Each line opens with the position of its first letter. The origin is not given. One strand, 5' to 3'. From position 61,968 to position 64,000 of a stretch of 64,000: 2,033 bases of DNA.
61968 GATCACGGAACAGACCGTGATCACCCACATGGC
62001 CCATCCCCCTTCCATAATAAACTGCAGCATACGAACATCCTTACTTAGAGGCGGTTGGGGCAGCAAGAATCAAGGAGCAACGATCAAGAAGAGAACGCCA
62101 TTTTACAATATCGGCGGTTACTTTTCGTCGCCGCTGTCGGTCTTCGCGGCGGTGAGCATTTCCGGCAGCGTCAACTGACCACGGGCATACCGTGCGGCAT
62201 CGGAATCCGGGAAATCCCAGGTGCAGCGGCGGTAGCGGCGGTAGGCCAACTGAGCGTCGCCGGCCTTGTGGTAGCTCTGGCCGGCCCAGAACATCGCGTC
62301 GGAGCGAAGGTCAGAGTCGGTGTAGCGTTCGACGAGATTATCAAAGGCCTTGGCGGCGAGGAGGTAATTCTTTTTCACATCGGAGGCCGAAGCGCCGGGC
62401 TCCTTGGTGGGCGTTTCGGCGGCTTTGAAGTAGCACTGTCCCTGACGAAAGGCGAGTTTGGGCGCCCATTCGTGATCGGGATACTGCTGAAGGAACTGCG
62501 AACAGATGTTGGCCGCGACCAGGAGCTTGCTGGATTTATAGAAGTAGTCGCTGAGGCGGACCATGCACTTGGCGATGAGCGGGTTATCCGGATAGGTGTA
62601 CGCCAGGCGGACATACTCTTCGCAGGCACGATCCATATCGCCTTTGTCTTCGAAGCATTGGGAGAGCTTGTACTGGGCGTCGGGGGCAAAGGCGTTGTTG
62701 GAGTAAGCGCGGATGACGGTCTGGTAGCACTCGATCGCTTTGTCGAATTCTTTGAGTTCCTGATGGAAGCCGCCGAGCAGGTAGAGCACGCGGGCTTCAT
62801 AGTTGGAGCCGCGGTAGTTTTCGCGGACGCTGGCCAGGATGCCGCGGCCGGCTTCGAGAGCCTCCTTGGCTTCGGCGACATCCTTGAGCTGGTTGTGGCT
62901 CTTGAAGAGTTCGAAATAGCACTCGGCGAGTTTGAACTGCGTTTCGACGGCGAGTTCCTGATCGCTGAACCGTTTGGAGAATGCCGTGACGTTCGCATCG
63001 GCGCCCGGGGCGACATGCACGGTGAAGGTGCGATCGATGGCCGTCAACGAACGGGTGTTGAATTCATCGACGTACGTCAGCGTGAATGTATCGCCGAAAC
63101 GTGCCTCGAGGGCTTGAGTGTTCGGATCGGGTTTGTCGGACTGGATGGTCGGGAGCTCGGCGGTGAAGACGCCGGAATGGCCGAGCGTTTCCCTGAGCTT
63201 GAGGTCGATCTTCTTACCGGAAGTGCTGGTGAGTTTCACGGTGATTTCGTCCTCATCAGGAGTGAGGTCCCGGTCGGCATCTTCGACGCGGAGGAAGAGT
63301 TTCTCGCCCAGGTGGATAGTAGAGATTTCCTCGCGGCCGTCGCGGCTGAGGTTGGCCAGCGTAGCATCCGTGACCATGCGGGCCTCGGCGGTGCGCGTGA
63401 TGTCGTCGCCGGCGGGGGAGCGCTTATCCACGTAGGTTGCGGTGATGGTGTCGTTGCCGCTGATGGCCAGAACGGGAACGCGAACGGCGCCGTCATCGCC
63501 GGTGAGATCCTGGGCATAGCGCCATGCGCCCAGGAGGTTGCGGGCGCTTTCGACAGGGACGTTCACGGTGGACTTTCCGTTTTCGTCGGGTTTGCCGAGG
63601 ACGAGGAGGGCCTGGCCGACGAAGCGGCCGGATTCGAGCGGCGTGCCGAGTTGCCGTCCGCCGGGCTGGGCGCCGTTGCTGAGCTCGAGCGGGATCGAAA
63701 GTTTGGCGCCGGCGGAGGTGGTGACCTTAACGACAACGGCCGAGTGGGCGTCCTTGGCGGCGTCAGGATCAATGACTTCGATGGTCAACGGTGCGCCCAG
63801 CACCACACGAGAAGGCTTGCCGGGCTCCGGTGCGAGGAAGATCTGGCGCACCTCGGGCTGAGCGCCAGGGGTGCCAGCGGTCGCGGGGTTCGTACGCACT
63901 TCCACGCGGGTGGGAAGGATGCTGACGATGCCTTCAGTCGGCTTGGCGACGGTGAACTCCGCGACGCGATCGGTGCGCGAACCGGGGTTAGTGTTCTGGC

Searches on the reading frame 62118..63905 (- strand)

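Call 19: search_protein_families(library=pfam, proteins=[window:62118-63905:-], max_evalue=0.01)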
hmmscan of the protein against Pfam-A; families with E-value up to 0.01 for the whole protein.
window:62118-63905:- (595 aa): 12 families
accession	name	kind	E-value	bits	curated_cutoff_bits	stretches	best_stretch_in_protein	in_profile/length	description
PF13174.12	TPR_6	-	3.6e-23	81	26.3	2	536-568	1-33/33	Tetratricopeptide repeat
PF13432.12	TPR_16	-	4.1e-10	40.3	32.7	1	386-442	12-65/65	Tetratricopeptide repeat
PF13181.12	TPR_8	-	2.7e-09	36.9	25.7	1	371-403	1-33/34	Tetratricopeptide repeat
PF13424.12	TPR_12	-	1.3e-08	35.3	30.1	2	370-427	2-64/77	Tetratricopeptide repeat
PF07719.23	TPR_2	-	4.5e-08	33.1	27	1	371-404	1-34/34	Tetratricopeptide repeat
PF13525.12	YfiO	-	2.2e-07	31.3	25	1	420-538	17-130/203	Outer membrane lipoprotein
PF13428.12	TPR_14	-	8.9e-07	29.4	23.5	0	408-450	1-43/44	Tetratricopeptide repeat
PF14559.12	TPR_19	-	1.7e-05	25.5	25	0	342-403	6-57/68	Tetratricopeptide repeat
PF00515.34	TPR_1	-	7.4e-05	22.8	27.8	1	371-404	1-34/34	Tetratricopeptide repeat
PF09976.15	TPR_21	-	0.0044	17.2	25.5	0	339-429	45-134/193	Tetratricopeptide repeat-like domain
PF13176.12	TPR_7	-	0.0051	17.3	27.9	0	374-399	2-27/36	Tetratricopeptide repeat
PF25063.1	ARM_TT21_C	-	0.0063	16.8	35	1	325-478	53-197/209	Tetratricopeptide repeat protein 21 C-terminal ARM domain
